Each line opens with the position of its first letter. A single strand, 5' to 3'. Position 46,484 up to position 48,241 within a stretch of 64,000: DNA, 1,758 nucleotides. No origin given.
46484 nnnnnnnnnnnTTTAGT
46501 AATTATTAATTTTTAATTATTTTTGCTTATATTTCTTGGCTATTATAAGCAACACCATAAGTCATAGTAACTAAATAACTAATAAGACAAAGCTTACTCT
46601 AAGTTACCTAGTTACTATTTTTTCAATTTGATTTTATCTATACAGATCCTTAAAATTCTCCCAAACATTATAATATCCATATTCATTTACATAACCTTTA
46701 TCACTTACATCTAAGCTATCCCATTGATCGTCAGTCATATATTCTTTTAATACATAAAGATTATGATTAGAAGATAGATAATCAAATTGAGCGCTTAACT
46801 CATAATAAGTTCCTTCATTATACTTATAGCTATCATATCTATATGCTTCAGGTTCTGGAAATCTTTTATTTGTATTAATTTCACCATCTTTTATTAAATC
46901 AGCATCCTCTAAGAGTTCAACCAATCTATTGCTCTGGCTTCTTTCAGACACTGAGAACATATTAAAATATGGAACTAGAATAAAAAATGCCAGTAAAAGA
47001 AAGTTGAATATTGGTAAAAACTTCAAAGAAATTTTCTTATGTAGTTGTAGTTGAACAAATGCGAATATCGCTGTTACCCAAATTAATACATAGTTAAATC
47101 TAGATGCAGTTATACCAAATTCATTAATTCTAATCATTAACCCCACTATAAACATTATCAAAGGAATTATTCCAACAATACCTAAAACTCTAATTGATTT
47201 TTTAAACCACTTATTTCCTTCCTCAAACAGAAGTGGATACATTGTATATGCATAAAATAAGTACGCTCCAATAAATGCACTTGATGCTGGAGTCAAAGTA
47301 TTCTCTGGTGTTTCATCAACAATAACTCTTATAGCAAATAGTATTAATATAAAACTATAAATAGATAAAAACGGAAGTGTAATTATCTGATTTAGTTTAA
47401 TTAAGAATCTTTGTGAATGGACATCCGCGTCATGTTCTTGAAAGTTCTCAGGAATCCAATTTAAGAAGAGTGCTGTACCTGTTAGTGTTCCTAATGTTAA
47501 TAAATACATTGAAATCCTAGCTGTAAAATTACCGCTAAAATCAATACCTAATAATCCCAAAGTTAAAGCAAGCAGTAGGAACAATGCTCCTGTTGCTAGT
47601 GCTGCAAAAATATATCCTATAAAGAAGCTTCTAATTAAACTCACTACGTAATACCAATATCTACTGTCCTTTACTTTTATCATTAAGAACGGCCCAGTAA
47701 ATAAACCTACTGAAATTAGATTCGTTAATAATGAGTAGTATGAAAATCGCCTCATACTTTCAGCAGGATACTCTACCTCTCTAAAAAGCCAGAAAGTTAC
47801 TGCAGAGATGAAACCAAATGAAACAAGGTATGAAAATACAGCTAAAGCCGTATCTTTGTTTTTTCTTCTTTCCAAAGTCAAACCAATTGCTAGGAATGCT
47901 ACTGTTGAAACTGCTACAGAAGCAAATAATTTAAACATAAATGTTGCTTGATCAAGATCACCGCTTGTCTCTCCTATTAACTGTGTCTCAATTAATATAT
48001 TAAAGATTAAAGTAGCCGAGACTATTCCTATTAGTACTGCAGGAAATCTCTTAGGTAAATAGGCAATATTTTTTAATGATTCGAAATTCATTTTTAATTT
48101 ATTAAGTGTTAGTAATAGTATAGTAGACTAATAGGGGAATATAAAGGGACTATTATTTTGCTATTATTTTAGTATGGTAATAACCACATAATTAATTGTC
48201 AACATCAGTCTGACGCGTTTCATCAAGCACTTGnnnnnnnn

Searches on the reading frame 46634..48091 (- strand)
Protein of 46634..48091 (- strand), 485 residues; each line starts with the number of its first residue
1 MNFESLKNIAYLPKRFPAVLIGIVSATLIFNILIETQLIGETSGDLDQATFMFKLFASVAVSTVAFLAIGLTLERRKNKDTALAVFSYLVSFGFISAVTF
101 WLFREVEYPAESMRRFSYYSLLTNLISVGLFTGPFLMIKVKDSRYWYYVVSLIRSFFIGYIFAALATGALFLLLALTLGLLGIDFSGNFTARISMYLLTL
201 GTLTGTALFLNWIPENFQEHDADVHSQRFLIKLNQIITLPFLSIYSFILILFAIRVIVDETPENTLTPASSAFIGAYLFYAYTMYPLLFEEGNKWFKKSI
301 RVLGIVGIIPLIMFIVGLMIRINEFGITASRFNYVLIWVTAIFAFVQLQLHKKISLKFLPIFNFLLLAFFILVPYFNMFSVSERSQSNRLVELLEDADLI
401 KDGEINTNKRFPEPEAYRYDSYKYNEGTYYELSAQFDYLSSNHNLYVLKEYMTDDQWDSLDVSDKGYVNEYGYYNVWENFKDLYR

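Call 16: search_protein_families(library=pfam, proteins=[window:46634-48091:-])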
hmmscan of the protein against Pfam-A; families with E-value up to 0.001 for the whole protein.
window:46634-48091:- (485 aa): 1 family
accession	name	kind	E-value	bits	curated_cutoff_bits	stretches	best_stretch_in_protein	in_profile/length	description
PF13687.11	DUF4153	-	2.7e-06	27.3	27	1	76-390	14-345/373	Domain of unknown function (DUF4153)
